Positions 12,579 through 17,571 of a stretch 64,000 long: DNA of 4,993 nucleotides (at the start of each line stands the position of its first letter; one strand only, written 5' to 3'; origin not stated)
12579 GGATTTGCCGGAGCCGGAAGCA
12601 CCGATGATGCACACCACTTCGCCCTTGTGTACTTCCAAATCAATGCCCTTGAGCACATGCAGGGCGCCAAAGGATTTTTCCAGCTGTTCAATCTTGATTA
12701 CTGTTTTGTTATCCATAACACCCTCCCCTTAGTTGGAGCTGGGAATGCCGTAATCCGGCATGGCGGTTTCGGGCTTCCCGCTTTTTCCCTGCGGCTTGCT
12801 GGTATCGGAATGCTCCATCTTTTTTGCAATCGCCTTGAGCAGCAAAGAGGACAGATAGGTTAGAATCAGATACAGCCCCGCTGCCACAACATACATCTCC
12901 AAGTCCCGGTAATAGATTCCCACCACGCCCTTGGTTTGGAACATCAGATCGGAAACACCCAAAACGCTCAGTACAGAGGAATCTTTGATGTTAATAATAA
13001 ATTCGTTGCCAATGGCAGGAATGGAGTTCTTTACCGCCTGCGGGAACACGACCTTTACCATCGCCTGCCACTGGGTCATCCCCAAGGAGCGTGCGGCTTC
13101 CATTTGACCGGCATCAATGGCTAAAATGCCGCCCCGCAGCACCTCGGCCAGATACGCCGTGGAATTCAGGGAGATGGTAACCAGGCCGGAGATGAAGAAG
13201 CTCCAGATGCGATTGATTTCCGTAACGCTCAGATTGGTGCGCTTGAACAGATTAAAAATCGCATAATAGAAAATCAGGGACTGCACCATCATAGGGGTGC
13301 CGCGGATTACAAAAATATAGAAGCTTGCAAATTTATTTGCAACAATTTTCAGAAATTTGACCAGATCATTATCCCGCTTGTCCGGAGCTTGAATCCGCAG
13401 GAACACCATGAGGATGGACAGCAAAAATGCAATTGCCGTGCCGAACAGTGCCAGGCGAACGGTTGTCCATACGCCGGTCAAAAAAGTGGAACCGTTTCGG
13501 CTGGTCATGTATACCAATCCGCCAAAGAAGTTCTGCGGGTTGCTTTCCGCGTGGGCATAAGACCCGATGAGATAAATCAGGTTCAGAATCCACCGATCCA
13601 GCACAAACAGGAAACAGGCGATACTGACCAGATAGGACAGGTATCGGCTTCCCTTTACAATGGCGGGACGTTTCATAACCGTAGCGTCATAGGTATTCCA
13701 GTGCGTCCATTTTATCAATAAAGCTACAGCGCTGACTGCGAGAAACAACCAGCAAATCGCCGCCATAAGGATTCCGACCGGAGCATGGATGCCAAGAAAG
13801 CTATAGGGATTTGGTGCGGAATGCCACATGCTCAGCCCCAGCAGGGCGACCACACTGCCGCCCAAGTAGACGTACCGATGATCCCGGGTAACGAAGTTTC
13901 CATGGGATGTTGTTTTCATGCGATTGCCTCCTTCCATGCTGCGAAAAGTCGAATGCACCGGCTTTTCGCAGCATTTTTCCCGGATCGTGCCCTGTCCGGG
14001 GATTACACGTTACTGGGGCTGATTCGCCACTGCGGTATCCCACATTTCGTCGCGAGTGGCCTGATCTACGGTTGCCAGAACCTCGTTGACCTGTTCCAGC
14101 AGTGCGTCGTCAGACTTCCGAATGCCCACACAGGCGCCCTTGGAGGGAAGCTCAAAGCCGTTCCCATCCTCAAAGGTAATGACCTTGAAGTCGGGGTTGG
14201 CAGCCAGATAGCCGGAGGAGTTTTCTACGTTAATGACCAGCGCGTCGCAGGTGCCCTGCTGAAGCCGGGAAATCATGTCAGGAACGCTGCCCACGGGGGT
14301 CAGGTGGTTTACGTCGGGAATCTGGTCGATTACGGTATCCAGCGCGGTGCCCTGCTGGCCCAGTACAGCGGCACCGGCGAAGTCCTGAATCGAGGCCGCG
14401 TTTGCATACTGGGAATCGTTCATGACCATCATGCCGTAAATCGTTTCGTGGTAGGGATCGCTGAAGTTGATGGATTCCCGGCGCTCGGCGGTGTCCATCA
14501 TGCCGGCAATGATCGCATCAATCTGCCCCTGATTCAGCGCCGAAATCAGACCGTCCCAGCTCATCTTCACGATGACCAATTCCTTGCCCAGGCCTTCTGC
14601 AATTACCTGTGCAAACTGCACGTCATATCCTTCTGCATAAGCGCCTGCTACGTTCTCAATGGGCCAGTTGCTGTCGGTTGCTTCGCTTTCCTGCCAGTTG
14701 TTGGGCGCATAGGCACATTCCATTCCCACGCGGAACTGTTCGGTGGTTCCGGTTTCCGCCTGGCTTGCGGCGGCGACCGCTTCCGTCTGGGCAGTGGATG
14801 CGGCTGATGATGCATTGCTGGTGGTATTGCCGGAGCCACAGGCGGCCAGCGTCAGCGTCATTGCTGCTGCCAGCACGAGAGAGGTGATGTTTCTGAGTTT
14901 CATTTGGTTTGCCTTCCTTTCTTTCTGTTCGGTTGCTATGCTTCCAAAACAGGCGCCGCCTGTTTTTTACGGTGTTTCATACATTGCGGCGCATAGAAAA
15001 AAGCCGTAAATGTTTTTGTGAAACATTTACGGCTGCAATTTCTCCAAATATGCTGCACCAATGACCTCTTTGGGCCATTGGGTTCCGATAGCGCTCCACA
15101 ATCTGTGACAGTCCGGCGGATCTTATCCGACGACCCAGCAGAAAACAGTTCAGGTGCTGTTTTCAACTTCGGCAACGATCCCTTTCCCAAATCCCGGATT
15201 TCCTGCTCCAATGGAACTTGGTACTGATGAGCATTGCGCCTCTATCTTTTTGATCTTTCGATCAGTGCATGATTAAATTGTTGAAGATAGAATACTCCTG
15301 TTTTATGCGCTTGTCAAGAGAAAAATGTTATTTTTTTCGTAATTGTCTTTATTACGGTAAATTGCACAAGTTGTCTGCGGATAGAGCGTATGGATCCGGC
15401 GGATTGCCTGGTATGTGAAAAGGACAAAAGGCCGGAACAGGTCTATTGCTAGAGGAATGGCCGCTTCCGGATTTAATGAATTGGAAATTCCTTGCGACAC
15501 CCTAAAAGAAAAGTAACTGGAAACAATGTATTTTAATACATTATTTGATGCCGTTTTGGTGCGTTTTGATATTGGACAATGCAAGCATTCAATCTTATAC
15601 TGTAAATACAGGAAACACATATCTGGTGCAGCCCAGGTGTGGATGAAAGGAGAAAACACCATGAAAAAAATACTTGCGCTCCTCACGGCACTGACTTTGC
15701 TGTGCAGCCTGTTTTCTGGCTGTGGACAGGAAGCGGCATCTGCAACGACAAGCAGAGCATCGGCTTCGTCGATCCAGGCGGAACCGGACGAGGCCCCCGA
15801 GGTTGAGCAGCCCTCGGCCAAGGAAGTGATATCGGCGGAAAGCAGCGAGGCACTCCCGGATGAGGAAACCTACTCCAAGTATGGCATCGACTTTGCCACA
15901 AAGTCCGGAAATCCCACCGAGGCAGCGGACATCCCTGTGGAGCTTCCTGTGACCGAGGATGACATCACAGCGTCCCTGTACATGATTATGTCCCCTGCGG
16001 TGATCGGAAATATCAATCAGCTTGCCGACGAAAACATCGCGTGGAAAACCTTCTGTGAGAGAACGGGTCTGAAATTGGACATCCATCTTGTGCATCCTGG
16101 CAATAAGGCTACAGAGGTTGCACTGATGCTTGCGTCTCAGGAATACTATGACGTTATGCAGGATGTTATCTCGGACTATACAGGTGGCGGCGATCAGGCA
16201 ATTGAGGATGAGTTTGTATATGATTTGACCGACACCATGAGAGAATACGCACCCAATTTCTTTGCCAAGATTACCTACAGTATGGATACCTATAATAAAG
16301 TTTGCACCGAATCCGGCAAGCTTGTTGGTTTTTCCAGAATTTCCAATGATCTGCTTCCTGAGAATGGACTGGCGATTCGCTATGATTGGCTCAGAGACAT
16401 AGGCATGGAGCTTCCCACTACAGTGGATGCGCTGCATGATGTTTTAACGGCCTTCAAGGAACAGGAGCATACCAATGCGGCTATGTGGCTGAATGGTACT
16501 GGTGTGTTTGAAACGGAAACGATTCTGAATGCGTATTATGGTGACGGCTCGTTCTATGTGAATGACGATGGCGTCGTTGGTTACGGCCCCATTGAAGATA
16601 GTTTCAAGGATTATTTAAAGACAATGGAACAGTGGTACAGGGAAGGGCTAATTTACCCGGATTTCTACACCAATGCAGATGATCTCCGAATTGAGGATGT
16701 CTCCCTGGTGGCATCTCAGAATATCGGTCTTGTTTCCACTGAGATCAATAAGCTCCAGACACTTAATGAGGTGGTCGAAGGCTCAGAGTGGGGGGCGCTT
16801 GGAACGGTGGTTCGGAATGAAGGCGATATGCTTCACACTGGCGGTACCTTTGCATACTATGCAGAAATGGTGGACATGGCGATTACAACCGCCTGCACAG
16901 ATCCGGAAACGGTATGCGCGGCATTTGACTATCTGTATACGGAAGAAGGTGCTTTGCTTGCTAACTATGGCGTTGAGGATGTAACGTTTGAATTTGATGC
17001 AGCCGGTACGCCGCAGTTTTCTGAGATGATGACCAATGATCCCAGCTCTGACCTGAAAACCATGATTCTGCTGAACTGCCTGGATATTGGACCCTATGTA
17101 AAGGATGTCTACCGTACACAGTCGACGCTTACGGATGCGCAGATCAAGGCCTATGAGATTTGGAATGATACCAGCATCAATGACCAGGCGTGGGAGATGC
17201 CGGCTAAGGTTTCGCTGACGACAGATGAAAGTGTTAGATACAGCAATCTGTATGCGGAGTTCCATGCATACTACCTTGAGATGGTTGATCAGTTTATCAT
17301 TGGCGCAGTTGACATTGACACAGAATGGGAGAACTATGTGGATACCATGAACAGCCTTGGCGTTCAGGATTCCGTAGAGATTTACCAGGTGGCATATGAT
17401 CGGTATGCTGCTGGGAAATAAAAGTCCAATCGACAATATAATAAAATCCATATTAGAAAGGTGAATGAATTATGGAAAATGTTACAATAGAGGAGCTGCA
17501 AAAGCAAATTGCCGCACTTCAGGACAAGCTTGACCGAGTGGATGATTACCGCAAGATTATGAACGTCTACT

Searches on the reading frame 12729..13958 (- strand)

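Call 60: search_protein_families(library=pfam, proteins=[window:12729-13958:-], max_evalue=0.00001)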
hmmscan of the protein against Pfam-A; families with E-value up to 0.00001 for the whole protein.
window:12729-13958:- (409 aa): 1 family
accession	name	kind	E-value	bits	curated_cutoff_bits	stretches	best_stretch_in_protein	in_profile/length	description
PF00528.27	BPD_transp_1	-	2.8e-21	76.5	26.4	1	207-382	16-183/184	Binding-protein-dependent transport system inner membrane component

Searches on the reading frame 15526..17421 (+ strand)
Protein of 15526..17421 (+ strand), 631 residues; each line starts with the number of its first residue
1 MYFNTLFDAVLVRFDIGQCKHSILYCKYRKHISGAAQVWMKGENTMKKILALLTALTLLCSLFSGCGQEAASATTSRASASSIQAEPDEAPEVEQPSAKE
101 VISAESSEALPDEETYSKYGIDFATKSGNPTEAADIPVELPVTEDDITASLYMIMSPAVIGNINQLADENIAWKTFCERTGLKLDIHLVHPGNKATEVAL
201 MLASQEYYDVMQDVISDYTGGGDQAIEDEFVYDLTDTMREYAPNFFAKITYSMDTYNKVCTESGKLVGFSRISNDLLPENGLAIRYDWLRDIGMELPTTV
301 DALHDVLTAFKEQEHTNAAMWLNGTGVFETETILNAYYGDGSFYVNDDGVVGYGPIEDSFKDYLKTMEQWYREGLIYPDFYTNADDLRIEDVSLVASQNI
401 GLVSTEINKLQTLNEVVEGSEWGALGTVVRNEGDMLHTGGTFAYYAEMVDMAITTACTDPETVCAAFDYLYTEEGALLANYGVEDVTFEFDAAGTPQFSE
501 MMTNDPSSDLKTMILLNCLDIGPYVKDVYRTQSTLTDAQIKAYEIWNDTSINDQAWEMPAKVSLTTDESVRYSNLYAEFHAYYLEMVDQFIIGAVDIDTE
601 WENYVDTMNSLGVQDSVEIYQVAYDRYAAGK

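Call 3: search_protein_families(library=pfam, proteins=[window:15526-17421:+], max_evalue=0.01)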
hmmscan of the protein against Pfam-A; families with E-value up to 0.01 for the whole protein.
window:15526-17421:+ (631 aa): 0 families

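Call 4: search_protein_families(library=ncbifam, proteins=[window:15526-17421:+], max_evalue=0.01)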
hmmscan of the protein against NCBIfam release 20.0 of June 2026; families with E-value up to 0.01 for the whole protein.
window:15526-17421:+ (631 aa): 0 families

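Call 54: search_solved_structures(query=A5, max_evalue=1, show_alignments=0)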
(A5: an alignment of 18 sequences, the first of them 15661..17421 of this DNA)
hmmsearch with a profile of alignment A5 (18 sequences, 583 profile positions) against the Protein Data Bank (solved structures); distinct sequences matched with E-value up to 1: 891 (the best 60 are shown).
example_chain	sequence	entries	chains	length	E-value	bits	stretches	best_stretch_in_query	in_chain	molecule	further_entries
6jhx_A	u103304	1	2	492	6.8e-69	236.3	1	120-580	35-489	AlgQ2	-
1j1n_A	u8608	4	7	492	1.3e-68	235.3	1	120-580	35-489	AlgQ2 | Macromolecule-Binding Periplasmic Protein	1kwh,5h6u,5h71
4tqu_Q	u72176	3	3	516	2e-68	234.8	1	120-580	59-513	AlgQ2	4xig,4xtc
3vlu_A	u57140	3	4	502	7.2e-67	229.6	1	115-579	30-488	AlgQ1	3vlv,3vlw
1y3n_A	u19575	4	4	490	8.9e-67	229.3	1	115-579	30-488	AlgQ1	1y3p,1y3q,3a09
5xs8_A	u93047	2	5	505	6.8e-65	223.1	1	113-581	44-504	Extracellular solute-binding protein family 1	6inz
5gx8_A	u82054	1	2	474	1.3e-63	218.9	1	113-576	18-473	Extracellular solute-binding protein family 1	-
5gub_A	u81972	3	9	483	1.3e-63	218.8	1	113-576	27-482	Extracellular solute-binding protein family 1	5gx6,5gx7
5g62_A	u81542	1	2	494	5.8e-38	134.2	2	109-438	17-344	ABC TRANSPORTER, SUBSTRATE-BINDING PROTEIN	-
5g5z_A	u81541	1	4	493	2.4e-37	132.1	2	109-438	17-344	ABC TRANSPORTER, SUBSTRATE-BINDING PROTEIN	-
5g5y_A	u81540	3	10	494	2.5e-37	132.1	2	109-438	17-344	ABC TRANSPORTER, SUBSTRATE-BINDING PROTEIN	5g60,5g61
3omb_A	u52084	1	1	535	1.4e-30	109.8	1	106-581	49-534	Extracellular solute-binding protein, family 1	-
6fth_A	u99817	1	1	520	2.2e-29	105.8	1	109-582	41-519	Extracellular solute-binding protein, family 1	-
9pmy_A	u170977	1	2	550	2.1e-19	72.9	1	108-453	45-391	Extracellular solute-binding protein family 1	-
4r6h_A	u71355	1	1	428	4.3e-06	28.9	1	221-388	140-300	Solute binding protein MsmE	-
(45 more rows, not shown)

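Call 55: search_protein_families(library=pfam, alignment_id=A5, max_evalue=1)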
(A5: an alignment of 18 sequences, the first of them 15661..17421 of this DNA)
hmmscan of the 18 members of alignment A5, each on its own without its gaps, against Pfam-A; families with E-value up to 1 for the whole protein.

A. member 1, window:15661-17421:+ (586 aa): 1 family
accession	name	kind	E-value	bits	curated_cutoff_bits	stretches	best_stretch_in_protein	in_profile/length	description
PF12010.13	DUF3502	-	0.028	15.3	24.4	1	528-584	13-69/69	Domain of unknown function (DUF3502)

B. families by the number of members that match (of 18 scanned): 18 families
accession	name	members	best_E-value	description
PF01547.30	SBP_bac_1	13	3.2e-11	Bacterial extracellular solute-binding protein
PF12010.13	DUF3502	9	0.0015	Domain of unknown function (DUF3502)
PF13416.11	SBP_bac_8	3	1.2e-10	Bacterial extracellular solute-binding protein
PF21827.1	New_glue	3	0.031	New glue protein family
PF20324.3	DUF6619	2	0.033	Family of unknown function (DUF6619)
PF13511.11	DUF4124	2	0.29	Domain of unknown function (DUF4124)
PF24381.1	DUF7537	1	0.018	Family of unknown function (DUF7537)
PF20955.3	Caud_bapl16_4th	1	0.026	Phage tail base-plate attachment protein C-terminal barrel domain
PF08193.16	INO80_Ies4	1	0.067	INO80 complex subunit Ies4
PF19508.4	DUF6042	1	0.081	Family of unknown function (DUF6042)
PF12617.14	LdpA_C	1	0.11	Light dependent period A C-terminal domain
PF09479.16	Flg_new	1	0.11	Listeria-Bacteroides repeat domain (List_Bact_rpt)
PF08845.15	SymE_toxin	1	0.12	Toxin SymE, type I toxin-antitoxin system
PF16468.10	DUF5049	1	0.12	Domain of unknown function (DUF5049)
PF13627.12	LptM_cons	1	0.13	LPS-assembly lipoprotein LptM, conserved region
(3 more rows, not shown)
